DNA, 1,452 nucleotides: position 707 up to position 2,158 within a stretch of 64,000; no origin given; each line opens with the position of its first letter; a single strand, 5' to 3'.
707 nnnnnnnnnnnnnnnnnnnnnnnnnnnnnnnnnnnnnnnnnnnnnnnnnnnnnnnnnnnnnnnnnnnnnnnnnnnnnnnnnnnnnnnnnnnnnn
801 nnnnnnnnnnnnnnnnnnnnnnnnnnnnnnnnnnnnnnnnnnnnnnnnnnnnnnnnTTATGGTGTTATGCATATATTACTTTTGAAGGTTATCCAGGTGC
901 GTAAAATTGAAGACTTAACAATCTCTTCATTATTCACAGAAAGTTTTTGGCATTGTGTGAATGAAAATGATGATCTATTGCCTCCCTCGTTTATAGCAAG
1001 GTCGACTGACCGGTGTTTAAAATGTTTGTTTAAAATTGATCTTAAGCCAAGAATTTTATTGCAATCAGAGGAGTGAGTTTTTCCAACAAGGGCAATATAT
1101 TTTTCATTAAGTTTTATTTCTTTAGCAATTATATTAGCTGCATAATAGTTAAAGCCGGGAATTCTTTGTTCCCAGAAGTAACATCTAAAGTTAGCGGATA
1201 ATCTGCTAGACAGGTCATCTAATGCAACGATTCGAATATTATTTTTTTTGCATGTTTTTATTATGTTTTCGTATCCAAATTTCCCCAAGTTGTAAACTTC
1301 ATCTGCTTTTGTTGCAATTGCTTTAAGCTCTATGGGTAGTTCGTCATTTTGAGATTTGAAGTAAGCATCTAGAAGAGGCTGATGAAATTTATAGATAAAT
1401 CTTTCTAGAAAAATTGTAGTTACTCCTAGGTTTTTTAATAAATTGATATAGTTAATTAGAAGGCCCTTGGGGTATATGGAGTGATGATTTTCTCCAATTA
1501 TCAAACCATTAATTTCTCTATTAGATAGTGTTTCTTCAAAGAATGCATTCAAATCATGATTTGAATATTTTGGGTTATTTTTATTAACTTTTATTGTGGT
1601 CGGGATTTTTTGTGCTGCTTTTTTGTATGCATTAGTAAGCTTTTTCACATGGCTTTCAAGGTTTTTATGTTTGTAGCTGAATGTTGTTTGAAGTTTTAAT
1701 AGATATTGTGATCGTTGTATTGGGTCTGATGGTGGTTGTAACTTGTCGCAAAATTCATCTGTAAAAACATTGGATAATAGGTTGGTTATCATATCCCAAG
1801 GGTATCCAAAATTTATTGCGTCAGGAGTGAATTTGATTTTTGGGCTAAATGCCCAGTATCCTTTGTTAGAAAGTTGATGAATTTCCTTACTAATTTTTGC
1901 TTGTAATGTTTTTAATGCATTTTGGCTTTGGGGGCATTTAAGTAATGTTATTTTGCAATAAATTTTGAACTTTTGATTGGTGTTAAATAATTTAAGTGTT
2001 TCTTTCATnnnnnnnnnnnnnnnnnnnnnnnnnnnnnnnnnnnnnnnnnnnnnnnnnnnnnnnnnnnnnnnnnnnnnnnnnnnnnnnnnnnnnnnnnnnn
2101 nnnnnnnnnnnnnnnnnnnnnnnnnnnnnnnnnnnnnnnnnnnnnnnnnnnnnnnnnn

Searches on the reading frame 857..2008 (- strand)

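Call 61: search_protein_families(library=pfam, proteins=[window:857-2008:-], max_evalue=0.00001)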
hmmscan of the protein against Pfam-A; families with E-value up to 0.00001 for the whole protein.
window:857-2008:- (383 aa): 0 families

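Call 84: search_protein_families(library=ncbifam, proteins=[window:857-2008:-], max_evalue=0.1)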
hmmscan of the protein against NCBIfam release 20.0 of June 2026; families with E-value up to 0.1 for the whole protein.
window:857-2008:- (383 aa): 1 family
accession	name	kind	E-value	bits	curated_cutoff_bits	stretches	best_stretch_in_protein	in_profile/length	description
TIGR00714.1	hscB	equivalog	0.088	12.9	46.75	0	94-111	48-65/156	Fe-S protein assembly co-chaperone HscB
